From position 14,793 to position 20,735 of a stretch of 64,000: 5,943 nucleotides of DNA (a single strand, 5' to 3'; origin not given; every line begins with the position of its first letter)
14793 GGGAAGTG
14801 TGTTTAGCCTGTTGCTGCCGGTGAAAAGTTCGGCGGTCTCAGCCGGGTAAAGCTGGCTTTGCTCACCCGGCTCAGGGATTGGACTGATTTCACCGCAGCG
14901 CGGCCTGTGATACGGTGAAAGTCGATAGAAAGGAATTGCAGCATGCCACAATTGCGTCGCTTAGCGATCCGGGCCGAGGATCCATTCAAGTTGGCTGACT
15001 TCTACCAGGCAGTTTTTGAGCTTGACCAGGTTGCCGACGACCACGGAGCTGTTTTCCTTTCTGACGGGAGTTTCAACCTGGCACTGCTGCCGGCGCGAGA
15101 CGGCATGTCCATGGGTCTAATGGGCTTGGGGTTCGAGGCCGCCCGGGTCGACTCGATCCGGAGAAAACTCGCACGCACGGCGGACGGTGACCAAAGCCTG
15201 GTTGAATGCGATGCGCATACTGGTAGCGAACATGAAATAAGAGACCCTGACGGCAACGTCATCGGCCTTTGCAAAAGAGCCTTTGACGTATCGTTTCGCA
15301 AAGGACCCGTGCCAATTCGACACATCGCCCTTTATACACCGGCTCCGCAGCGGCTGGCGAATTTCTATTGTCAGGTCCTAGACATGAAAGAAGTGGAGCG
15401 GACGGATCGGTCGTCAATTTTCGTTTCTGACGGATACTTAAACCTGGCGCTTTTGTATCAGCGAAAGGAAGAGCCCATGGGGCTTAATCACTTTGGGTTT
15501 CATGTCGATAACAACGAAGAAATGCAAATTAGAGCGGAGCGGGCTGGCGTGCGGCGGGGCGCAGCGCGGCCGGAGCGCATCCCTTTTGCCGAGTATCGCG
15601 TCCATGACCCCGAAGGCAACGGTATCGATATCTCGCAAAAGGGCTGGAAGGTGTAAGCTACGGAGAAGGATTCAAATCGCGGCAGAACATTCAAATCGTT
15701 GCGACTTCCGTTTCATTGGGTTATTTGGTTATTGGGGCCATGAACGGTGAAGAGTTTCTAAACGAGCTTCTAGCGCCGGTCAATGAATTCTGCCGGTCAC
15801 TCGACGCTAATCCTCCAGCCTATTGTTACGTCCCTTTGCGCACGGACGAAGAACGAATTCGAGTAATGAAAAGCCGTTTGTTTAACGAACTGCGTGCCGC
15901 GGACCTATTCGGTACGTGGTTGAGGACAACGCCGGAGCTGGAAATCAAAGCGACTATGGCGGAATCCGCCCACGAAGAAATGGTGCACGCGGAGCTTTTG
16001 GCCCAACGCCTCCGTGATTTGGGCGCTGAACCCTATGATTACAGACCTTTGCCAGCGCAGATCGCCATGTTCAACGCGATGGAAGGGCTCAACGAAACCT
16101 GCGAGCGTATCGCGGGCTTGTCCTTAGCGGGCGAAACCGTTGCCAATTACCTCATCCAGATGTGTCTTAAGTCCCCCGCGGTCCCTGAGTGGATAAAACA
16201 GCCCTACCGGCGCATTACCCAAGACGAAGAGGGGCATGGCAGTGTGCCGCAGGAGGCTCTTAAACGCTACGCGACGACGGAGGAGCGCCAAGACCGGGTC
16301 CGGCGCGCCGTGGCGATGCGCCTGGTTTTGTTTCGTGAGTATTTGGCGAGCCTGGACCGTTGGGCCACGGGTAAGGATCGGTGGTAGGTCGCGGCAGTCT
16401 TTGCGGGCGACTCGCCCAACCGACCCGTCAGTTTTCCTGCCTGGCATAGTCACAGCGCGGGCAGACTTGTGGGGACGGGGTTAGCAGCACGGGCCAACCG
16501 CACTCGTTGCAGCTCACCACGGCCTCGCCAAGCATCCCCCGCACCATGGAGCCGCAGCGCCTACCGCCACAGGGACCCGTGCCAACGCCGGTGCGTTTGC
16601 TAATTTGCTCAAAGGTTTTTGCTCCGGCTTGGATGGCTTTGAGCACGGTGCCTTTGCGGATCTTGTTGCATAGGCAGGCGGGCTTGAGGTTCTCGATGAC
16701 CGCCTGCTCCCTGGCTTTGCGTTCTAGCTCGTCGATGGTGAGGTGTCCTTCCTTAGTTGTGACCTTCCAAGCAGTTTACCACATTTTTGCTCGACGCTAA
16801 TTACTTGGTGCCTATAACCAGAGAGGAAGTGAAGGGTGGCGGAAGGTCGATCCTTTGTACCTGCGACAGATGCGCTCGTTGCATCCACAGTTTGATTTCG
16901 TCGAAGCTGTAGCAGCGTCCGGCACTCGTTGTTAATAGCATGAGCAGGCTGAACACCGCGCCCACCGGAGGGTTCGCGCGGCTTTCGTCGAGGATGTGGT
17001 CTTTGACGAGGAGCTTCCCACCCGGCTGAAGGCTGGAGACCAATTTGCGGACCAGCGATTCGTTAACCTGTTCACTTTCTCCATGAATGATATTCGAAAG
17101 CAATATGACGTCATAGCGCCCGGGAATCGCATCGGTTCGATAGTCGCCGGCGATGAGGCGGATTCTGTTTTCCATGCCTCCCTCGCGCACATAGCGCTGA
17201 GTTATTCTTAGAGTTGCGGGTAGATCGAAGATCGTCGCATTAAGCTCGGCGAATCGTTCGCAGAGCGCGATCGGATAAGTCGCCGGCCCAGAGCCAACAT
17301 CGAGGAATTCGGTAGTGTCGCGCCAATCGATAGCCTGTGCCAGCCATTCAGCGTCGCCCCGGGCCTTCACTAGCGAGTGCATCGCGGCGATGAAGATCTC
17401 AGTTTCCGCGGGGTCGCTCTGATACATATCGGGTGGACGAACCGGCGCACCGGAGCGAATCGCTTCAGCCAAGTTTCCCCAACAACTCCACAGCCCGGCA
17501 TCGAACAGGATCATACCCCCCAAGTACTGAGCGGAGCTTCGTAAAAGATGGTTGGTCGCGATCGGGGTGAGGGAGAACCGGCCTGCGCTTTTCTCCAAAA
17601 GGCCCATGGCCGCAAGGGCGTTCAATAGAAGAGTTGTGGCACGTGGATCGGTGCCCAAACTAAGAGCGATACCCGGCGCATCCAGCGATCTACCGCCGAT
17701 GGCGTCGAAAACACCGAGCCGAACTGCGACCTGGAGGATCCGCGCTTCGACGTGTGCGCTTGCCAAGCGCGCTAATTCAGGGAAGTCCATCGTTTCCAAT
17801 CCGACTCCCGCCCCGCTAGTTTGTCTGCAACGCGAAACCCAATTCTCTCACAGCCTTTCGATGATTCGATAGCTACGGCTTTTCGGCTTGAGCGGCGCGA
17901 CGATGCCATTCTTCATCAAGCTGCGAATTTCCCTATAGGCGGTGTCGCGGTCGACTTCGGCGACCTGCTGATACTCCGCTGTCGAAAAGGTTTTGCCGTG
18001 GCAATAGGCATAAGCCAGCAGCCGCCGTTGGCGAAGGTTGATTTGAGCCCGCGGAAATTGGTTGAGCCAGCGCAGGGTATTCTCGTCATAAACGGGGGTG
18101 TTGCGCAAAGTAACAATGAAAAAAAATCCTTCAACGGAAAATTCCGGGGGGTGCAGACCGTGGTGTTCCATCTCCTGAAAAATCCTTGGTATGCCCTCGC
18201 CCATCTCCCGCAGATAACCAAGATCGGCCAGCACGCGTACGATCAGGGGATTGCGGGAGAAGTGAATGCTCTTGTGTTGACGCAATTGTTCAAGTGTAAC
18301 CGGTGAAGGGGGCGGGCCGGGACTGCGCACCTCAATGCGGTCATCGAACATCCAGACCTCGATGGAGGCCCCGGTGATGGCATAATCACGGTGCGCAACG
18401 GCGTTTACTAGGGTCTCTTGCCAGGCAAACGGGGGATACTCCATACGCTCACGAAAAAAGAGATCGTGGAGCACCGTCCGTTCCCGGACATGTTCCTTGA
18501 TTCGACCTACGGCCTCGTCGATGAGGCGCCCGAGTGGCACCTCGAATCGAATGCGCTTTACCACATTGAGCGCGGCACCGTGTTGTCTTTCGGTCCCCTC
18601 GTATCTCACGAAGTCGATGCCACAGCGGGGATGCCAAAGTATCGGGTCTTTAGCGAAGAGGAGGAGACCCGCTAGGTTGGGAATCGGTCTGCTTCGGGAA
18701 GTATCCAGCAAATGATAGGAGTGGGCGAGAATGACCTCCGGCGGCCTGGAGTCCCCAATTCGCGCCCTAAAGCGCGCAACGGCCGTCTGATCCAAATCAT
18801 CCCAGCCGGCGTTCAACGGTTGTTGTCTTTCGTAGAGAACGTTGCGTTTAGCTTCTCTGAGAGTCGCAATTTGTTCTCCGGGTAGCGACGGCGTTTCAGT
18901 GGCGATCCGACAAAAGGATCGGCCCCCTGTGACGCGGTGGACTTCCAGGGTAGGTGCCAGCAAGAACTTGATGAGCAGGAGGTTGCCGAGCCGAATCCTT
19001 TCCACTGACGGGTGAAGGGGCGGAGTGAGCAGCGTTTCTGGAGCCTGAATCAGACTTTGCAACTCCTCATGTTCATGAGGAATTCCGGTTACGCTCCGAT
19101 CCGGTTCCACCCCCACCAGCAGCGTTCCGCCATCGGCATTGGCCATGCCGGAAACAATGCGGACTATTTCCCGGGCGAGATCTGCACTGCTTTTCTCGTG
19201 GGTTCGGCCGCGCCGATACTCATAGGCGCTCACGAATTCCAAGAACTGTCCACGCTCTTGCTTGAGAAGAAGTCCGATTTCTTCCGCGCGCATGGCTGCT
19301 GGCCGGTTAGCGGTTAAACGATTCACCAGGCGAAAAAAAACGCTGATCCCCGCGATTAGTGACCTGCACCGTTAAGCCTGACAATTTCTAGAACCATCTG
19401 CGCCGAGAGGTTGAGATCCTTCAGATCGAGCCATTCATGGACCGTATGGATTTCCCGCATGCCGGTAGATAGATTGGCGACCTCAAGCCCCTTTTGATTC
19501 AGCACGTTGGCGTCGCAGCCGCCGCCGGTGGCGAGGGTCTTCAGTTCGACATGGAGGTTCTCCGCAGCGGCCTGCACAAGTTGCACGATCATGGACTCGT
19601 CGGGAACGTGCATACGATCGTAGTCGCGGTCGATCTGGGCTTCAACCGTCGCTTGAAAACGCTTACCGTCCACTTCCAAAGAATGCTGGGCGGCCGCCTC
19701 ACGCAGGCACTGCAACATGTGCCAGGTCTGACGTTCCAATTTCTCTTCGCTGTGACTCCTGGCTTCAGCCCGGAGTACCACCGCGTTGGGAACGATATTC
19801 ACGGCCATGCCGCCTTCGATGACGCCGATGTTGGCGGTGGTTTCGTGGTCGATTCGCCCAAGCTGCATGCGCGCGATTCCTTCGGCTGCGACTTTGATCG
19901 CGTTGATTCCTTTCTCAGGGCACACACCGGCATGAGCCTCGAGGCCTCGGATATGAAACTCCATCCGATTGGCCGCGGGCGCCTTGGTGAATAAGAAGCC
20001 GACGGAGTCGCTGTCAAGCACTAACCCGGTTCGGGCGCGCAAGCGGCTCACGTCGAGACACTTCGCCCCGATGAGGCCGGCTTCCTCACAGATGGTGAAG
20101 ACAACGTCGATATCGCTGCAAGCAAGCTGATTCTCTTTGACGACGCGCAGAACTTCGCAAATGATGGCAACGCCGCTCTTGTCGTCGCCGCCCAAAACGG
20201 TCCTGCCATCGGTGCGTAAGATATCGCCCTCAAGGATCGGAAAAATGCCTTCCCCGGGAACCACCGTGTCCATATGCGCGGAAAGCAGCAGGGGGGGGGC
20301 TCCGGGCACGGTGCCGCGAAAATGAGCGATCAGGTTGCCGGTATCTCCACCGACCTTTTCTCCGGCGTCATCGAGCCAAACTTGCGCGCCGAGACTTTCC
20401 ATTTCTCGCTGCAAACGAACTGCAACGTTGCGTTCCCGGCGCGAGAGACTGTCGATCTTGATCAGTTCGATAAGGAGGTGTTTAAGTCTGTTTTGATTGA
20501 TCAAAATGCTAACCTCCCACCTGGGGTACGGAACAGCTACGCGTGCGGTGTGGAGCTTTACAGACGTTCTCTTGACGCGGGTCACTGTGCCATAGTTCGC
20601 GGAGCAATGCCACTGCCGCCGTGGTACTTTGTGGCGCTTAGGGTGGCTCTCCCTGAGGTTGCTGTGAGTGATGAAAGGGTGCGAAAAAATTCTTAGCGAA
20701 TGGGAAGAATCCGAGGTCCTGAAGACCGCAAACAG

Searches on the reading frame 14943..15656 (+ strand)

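Call 64: search_protein_families(library=pfam, proteins=[window:14943-15656:+], max_evalue=0.000001)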
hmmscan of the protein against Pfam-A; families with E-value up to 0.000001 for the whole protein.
window:14943-15656:+ (237 aa): 2 families
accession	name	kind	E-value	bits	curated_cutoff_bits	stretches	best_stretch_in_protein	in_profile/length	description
PF00903.31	Glyoxalase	-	3.5e-18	66.6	20.6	1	125-229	2-120/121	Glyoxalase/Bleomycin resistance protein/Dioxygenase superfamily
PF18029.7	Glyoxalase_6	-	2.8e-13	50.9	23.6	1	128-230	2-105/106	Glyoxalase-like domain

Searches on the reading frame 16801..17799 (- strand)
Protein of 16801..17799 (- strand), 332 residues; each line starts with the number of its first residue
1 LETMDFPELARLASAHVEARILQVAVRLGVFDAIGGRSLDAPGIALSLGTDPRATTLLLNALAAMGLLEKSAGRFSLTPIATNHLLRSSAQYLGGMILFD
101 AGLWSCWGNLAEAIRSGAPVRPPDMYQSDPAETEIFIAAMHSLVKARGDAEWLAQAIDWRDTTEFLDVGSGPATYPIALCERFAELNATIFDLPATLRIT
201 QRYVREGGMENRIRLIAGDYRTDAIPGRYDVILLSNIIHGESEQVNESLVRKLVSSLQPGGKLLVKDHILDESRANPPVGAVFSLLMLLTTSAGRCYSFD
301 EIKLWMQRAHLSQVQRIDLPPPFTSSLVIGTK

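Call 65: search_protein_families(library=pfam, proteins=[window:16801-17799:-], max_evalue=0.000001)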
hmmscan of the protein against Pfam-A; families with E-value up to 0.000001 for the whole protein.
window:16801-17799:- (332 aa): 2 families
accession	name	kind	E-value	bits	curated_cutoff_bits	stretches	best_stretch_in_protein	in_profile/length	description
PF00891.24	Methyltransf_2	-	1.2e-18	67.7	22.3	1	126-298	29-196/210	O-methyltransferase domain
PF08100.18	Dimerisation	-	4.9e-13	49.1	25.6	1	7-85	7-91/93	O-methyltransferase dimerisation domain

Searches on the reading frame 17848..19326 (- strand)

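Call 65: search_protein_families(library=pfam, proteins=[window:17848-19326:-], max_evalue=0.000001)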
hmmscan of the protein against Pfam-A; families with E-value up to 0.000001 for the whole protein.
window:17848-19326:- (492 aa): 2 families
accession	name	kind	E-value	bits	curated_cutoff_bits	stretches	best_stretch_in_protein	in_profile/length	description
PF13749.12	HATPase_c_4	-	2.3e-24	85.6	26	1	319-407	1-89/89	Putative ATP-dependent DNA helicase recG C-terminal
PF04326.19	SLFN_AlbA_2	-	2.5e-11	44.6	25.3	1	43-142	13-111/118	Schlafen, AlbA_2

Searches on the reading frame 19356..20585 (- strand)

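Call 65: search_protein_families(library=pfam, proteins=[window:19356-20585:-], max_evalue=0.000001)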
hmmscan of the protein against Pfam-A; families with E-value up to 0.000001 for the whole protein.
window:19356-20585:- (409 aa): 4 families
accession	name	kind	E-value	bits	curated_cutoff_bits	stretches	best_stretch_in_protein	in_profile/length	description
PF05343.19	Peptidase_M42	-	4.4e-16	59.2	23.2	0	134-191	134-189/292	M42 glutamyl aminopeptidase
PF01546.33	Peptidase_M20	-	8.5e-14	52.4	24.6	1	100-402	1-204/206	Peptidase family M20/M25/M40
PF07687.19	M20_dimer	-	8.7e-13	48.6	21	1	208-299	9-104/107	Peptidase dimerisation domain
PF04389.22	Peptidase_M28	-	5.1e-11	43.1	21.3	1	84-197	1-97/193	Peptidase family M28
